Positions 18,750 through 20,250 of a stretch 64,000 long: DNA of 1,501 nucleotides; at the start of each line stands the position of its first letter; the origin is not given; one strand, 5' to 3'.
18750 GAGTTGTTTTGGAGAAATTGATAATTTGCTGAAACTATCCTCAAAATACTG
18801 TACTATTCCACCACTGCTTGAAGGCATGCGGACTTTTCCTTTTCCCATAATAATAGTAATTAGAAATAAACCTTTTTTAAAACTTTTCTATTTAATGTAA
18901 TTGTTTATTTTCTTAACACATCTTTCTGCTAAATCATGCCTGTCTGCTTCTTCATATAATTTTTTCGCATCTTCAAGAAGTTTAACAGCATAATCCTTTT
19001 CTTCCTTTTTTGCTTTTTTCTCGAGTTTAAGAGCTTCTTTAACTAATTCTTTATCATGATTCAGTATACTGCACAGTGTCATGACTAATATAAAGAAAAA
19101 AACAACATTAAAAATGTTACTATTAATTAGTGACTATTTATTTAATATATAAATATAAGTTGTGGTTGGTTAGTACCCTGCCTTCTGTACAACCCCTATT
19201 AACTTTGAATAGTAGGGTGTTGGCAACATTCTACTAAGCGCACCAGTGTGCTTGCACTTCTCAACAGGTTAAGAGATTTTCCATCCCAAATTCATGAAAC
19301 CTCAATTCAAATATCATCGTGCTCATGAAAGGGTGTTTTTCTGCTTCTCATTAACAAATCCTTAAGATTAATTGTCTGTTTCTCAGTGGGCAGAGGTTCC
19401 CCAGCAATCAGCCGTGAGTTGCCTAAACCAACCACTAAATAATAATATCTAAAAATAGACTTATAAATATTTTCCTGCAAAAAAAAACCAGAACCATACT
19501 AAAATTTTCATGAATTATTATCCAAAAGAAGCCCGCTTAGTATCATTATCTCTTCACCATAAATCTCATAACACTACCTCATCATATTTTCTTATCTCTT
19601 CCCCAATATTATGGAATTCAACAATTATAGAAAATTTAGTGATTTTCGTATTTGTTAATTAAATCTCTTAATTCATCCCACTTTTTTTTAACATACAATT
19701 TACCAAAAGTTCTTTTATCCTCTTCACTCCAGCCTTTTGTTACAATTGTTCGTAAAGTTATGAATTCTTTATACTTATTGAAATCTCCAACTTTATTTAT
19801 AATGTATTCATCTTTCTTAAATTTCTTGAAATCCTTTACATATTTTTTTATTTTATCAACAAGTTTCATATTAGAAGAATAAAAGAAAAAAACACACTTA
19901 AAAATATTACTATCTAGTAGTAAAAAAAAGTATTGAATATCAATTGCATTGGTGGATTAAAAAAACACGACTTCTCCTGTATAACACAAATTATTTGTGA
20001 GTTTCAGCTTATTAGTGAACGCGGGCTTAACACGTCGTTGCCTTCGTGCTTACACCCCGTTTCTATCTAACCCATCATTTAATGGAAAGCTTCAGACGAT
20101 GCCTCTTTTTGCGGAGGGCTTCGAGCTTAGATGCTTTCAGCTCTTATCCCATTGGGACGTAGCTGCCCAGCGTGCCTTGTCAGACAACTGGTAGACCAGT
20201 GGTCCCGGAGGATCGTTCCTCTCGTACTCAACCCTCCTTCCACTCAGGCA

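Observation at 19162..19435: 274-nt GC-enriched structured RNA candidate immediately downstream of the 23S gene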

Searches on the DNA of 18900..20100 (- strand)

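Call 4: search_rna_families(source=window, start=18900, end=20100, threshold=evalue, max_evalue=10, show_alignments=4)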
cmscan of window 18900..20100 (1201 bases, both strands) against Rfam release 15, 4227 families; matches with E-value up to 10: 6.
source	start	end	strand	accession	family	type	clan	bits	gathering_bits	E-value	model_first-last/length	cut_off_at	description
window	19163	19434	-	RF00373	RNaseP_arch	Gene; ribozyme;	CL00002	85.8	84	5.1e-24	1-288/288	no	Archaeal RNase P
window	19992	20100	-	RF02540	LSU_rRNA_archaea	Gene; rRNA;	CL00112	63.3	50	2.6e-17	2878-2987/2987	5'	Archaeal large subunit ribosomal RNA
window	19024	19044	-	RF02726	sno_ZL63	Gene; snRNA; snoRNA; CD-box;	-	17.9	50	1.5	1-43/43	no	Small nucleolar RNA ZL63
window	19461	19513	+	RF04134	MIR7504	Gene; miRNA;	-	17.7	83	6.3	36-88/124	no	MIR7504 microRNA precursor family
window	19131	19191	-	RF01078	PK-PYVV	Cis-reg;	-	16.4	65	6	1-58/58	no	3'-terminal pseudoknot in PYVV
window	19535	19589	-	RF01139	sR2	Gene; snRNA; snoRNA; CD-box;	-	12.9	42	5.6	1-57/57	no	Small nucleolar RNA sR2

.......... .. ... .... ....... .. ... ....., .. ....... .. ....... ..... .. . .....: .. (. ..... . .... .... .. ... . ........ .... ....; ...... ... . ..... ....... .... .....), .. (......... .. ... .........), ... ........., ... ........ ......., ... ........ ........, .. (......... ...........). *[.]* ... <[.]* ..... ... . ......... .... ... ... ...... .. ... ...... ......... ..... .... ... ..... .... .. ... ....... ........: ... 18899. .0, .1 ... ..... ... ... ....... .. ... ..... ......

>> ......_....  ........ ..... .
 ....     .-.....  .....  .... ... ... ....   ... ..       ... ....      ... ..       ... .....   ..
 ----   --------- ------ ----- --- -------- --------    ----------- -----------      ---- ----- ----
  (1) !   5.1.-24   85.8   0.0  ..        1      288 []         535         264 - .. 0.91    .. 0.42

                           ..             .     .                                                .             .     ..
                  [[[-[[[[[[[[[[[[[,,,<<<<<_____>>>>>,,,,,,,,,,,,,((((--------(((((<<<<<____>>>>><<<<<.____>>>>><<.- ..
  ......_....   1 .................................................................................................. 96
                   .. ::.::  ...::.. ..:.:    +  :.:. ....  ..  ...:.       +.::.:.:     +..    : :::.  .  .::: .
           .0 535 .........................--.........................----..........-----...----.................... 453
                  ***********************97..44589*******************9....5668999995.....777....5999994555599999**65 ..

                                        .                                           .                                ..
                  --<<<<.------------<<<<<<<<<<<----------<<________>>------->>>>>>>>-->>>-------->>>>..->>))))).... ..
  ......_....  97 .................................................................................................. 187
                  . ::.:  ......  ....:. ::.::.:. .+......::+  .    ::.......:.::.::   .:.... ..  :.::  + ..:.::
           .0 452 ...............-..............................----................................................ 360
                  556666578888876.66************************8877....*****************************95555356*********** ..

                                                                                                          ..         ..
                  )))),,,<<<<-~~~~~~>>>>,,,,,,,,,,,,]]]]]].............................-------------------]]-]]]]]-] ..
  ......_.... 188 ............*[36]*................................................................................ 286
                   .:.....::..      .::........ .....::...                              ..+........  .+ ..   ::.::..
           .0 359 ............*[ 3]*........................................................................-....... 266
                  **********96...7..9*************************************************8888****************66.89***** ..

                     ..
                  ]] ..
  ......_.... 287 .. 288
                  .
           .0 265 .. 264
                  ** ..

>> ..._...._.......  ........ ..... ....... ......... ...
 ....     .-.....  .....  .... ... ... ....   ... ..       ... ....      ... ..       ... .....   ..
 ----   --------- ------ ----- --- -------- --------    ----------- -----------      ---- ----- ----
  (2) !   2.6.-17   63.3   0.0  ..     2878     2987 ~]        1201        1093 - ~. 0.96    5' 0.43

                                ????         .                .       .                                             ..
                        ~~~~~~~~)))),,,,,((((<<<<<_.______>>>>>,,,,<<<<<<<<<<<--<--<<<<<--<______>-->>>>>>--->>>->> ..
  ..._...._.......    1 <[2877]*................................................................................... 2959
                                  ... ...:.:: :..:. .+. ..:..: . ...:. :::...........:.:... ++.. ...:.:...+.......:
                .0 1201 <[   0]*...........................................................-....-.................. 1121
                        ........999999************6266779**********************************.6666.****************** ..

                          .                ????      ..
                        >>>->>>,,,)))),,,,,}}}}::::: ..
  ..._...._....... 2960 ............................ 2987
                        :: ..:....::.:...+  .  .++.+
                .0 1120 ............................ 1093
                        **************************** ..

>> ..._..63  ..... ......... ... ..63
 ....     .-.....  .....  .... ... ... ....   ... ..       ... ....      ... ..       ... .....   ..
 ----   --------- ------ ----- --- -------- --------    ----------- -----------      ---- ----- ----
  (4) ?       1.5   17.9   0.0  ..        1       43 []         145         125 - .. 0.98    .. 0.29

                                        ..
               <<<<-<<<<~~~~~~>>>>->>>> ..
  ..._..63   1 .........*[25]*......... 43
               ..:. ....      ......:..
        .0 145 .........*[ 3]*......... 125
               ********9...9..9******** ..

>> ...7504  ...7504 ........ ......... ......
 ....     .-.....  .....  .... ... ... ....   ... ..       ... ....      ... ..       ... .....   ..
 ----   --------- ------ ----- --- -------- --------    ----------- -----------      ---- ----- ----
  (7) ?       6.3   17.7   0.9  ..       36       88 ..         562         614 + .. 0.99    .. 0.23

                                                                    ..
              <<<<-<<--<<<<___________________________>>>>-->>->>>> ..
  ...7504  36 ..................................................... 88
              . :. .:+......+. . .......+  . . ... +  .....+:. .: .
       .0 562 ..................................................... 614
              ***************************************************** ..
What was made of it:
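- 19418..19423 (-): P2 5' strand (RNA 12-17, GGCAAC). Pairs with 19222-19227 (RNA 208-213, GUUGCC). Rfam alignment (call 4).
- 19357..19369 (-): The single hairpin between P7 and P10 (RNA 66-78, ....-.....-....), assigned to P9. There is no P8. The P8 columns are deleted in the Rfam alignment (call 4).
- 19285..19333 (-): P12 (RNA 102-150) with a K-turn motif at RNA 116-134 (19301-19319). The motif is C116-G134, loop GAU, G120.A133, A121.G132, U122.U131, then a 2-bp stem with a UUGA loop. Matches the Rfam consensus GAuGAU...uGAgg (call 4).
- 19240..19251 (-): Minimal P15 hairpin (RNA 184-195, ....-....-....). There is no P16, P17 or P6 and no internal L15 loop. 36 consensus positions are replaced by 3 nt in the Rfam alignment (call 4).
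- On Type M archaeal RPR: There is only one hairpin between P7 and P10, and the P8 columns are deleted (call 4). 36 consensus positions are replaced by 3 nt, and P15 is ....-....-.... (call 4).
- Checked: No 5S or SRP model matched even at E<=10 (call 4).
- No SRP, 5S or other family matches either strand at E<=10 except RF00373 on the minus strand (call 4).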

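Call 26: build_rna_model(alignment_id=A2, structure=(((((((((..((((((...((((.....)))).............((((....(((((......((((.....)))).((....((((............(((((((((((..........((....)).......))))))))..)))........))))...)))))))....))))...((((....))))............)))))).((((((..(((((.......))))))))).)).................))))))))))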
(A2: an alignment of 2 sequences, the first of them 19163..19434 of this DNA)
Model R1 built from alignment A2 (2 sequences, 272 columns); structure: as given.
model positions 272; base pairs 66; branch points 4; effective number of sequences 0.78; information 0.591 bits per position. Calibrated on 0.2 Mb of random sequence (short: E-values are rough).
structure used (alignment columns):
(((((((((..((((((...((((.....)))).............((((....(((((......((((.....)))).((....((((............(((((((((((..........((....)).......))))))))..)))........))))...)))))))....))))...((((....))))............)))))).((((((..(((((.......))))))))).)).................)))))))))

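Call 27: search_with_rna_model(model_id=R1, sources=[window, L001, L002, L003, L004, L006, L007, L008, L009, L010, L011, L012, L013, L015, L016, L017, L018, L021, L022, L023, L024, L025, L027, L028, L030, L031, L032, L033, L034, L035, L036, L037, L038, L041, L042, L043, L044, L045, L046, L048, L049, L050, L051, L053, L054, L055, L056, L058, L059, L060, L061, L062, L063, L065, L066, L067, L068, L069, L070, L071, L072, L073, L074, L075, L076, L077, L080, L081, L083, L084, L085, L086, L087, L088, L089, L090, L091, L092, L093, L096, L097, L100, L101, L102, L103, L104, L105, L106, L107, L108, L110, L111, L112, L113, L114, L115, L116, L118, L119], max_evalue=0.01, make_alignment=true)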
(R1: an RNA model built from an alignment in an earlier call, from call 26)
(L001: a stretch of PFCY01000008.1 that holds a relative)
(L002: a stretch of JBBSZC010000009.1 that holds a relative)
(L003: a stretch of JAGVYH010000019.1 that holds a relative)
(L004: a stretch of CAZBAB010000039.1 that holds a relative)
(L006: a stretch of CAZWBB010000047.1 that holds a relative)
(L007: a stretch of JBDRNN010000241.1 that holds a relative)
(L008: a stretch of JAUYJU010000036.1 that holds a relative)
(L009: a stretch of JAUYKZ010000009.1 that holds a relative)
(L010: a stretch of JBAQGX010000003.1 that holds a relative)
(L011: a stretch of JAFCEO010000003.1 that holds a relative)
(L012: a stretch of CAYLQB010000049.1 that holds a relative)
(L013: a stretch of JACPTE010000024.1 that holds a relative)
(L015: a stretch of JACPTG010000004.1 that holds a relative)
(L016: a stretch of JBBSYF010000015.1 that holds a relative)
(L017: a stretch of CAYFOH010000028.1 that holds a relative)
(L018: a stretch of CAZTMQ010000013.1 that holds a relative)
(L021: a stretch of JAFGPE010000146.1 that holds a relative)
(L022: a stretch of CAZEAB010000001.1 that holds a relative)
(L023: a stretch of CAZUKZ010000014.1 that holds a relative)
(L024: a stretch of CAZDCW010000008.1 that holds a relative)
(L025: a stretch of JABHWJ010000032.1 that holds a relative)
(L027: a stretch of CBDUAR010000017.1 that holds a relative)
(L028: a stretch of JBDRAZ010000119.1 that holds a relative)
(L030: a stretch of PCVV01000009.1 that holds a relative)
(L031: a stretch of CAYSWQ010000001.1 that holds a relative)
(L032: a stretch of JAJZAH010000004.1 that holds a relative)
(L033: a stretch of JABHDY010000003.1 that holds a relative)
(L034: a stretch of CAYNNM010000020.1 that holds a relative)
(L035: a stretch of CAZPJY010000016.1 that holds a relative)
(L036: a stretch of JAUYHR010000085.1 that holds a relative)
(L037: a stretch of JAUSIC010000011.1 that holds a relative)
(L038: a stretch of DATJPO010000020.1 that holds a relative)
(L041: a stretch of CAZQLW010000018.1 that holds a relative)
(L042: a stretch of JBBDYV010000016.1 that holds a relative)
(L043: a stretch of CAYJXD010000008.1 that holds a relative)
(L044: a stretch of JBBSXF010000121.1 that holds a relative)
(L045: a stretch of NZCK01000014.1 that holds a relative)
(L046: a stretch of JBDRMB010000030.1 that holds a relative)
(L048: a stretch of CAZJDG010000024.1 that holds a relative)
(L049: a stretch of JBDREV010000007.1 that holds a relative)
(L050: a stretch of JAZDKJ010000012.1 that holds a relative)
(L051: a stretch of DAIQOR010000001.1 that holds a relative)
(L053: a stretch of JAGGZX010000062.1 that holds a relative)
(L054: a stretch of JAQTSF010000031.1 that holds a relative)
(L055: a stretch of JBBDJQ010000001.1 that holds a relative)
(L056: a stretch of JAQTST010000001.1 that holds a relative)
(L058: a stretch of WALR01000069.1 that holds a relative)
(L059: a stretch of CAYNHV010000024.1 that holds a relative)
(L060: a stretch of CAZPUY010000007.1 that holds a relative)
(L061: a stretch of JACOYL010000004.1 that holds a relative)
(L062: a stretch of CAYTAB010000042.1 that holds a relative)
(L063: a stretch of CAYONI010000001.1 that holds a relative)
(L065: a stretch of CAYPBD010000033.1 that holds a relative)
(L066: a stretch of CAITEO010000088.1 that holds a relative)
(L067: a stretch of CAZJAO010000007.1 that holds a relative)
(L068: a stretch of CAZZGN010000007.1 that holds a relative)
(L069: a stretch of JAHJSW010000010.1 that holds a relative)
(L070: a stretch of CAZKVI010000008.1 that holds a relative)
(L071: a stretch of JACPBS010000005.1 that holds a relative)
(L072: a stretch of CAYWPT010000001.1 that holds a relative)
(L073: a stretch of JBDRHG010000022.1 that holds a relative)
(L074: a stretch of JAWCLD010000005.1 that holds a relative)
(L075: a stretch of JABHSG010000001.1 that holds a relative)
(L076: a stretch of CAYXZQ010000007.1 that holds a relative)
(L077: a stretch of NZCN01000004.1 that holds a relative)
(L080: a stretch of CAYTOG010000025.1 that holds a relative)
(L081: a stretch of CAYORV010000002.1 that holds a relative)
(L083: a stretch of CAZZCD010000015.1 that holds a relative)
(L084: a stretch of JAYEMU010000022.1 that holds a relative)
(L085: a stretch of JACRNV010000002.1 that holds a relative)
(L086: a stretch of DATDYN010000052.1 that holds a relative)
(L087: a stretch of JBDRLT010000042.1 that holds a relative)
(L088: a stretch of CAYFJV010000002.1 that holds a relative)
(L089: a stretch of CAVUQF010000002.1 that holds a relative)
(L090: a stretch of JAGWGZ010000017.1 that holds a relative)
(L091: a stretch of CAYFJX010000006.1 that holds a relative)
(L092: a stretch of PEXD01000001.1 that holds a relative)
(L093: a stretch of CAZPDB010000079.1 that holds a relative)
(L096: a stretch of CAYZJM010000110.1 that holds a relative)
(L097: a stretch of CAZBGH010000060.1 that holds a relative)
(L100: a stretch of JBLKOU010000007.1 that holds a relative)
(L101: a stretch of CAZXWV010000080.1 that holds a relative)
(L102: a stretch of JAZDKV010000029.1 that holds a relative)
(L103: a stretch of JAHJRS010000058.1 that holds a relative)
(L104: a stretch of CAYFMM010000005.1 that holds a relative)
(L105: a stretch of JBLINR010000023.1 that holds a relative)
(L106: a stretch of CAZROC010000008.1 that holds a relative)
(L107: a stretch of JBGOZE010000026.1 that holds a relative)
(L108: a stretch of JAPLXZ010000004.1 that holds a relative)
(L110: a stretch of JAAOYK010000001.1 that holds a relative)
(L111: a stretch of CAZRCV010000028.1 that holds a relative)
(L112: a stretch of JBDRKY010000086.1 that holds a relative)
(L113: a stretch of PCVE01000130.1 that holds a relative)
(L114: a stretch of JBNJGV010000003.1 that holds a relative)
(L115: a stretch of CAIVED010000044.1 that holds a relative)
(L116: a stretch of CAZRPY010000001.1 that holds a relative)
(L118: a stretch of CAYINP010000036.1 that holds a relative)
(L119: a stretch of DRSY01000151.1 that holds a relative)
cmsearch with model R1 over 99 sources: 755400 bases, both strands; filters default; matches with E-value up to 0.01: 75.
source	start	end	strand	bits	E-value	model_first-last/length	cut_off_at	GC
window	19163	19434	-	359.5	4.2e-92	1-272/272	no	0.42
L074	4868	5119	-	89.9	2.5e-21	1-272/272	no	0.46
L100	1303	1571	+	77.5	4.6e-18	1-272/272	no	0.45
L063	7626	7895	+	74.1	3.5e-17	1-272/272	no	0.45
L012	5129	5380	-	69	7.9e-16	1-272/272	no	0.45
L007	1393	1698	+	67.4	2.1e-15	1-272/272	no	0.49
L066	7129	7434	+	64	1.7e-14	1-272/272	no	0.48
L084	1188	1479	-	62.5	4e-14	1-272/272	no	0.43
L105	3136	3439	-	60.9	1e-13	1-272/272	no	0.46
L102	1890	2123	-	60.9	1.1e-13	1-272/272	no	0.56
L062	1323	1593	+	60.7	1.2e-13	10-263/272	no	0.42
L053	4737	5046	-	60.2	1.6e-13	1-272/272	no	0.5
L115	7391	7695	-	59.3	2.8e-13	1-272/272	no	0.53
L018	387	704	+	58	5.9e-13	1-272/272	no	0.48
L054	1208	1469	+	56.2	1.8e-12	1-272/272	no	0.48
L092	3942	4236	-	56.1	1.9e-12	1-272/272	no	0.58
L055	2754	3055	+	52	2.3e-11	1-272/272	no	0.44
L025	2762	3089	+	51.9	2.4e-11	1-272/272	no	0.5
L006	958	1306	+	48.6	1.8e-10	1-272/272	no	0.5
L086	3451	3754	+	48.2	2.3e-10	1-272/272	no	0.56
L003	7539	7926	-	47.6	3.2e-10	1-272/272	no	0.43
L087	6814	7099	-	47.4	3.6e-10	1-272/272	no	0.51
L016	105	386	+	47.2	4.3e-10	1-272/272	no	0.46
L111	1344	1692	-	47.1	4.5e-10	1-272/272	no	0.46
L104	7250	7556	-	45.5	1.2e-09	1-272/272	no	0.49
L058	207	514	-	45.3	1.3e-09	1-272/272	no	0.58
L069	4478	4745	-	44.4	2.2e-09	1-272/272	no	0.41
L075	293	612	-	43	5.3e-09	1-272/272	no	0.48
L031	3355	3714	-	42.8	6e-09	1-272/272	no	0.45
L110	7514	7834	-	42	9.5e-09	11-263/272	no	0.39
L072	5086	5454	+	41.8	1.1e-08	1-272/272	no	0.42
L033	6481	6827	+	41.8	1.1e-08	1-272/272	no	0.44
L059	4591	4928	-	40.7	2.1e-08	1-272/272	no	0.56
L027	1154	1425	+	40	3.3e-08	1-272/272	no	0.43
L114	6520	6816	-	39.8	3.6e-08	1-272/272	no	0.46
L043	92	435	+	39.7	3.8e-08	1-272/272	no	0.54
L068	677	977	+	39.2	5.2e-08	1-272/272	no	0.47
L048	998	1271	-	38.4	8.4e-08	1-272/272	no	0.45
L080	1582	1916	+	38.4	8.6e-08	1-272/272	no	0.46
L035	3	294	+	37.1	1.8e-07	1-272/272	no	0.61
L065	4911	5186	-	37.1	1.9e-07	1-272/272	no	0.39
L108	6327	6624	-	37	2e-07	1-272/272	no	0.42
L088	929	1215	+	36.3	3e-07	1-272/272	no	0.51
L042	1377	1696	-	35.7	4.4e-07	1-272/272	no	0.46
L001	825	1087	-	35.6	4.7e-07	1-272/272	no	0.46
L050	5545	5885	+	35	6.5e-07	1-272/272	no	0.52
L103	1949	2265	-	34.3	1e-06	1-272/272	no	0.46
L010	3838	4135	-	33.9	1.3e-06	1-272/272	no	0.48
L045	6282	6624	-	33.3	1.8e-06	1-272/272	no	0.45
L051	6003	6292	-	32.6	2.8e-06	1-272/272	no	0.45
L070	4750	5067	+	32.1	3.8e-06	1-272/272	no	0.44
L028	2539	2836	+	31.3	6.4e-06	1-272/272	no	0.53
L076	5912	6153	+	31.2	6.7e-06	15-210/272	no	0.53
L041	5016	5376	-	30.4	1.1e-05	1-272/272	no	0.41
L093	1935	2269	-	30.3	1.1e-05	1-272/272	no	0.48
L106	7801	8000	-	29.8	1.6e-05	92-272/272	5'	0.63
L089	7332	7607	-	28.5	3.3e-05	1-272/272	no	0.47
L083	5478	5791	+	28.2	4.1e-05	1-272/272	no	0.45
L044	359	638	-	27.3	7.1e-05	1-272/272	no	0.43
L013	5426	5764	-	26.8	9.2e-05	1-272/272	no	0.54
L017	2113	2226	+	26.7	0.0001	1-272/272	no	0.46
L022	5342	5493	+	26.5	0.00011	1-272/272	no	0.48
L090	591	851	-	24.3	0.00044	1-272/272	no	0.48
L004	4609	4873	-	23.1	0.00088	1-272/272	no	0.42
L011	1170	1268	-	22.6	0.0012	1-272/272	no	0.43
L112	3266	3415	-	21.8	0.0019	1-272/272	no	0.4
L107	4143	4311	-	21.1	0.003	1-272/272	no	0.5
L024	4218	4556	-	20.8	0.0036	1-272/272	no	0.58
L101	750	1001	-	20.8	0.0037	1-272/272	no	0.41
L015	6041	6381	-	20.7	0.0038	1-272/272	no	0.58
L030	75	370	-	20.7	0.0038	12-262/272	no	0.43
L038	2489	2583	-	20.5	0.0043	1-272/272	no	0.54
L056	1995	2126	+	20.1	0.0055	1-272/272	no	0.43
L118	568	834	+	20.1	0.0055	1-272/272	no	0.46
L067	5889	6167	+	20.1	0.0055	1-272/272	no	0.44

Alignment A3: 75 matches aligned to the model, 895 columns, each read 5' to 3' on its own strand. Consensus structure (alignment columns), stored with it:
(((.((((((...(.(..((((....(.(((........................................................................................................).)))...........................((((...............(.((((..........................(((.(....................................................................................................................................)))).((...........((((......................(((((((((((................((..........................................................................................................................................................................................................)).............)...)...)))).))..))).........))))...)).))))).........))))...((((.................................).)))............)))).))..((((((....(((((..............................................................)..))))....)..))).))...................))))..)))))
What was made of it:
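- Model R1, built from this RNA alone, finds 75 homologues at E<=0.01 (call 27).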
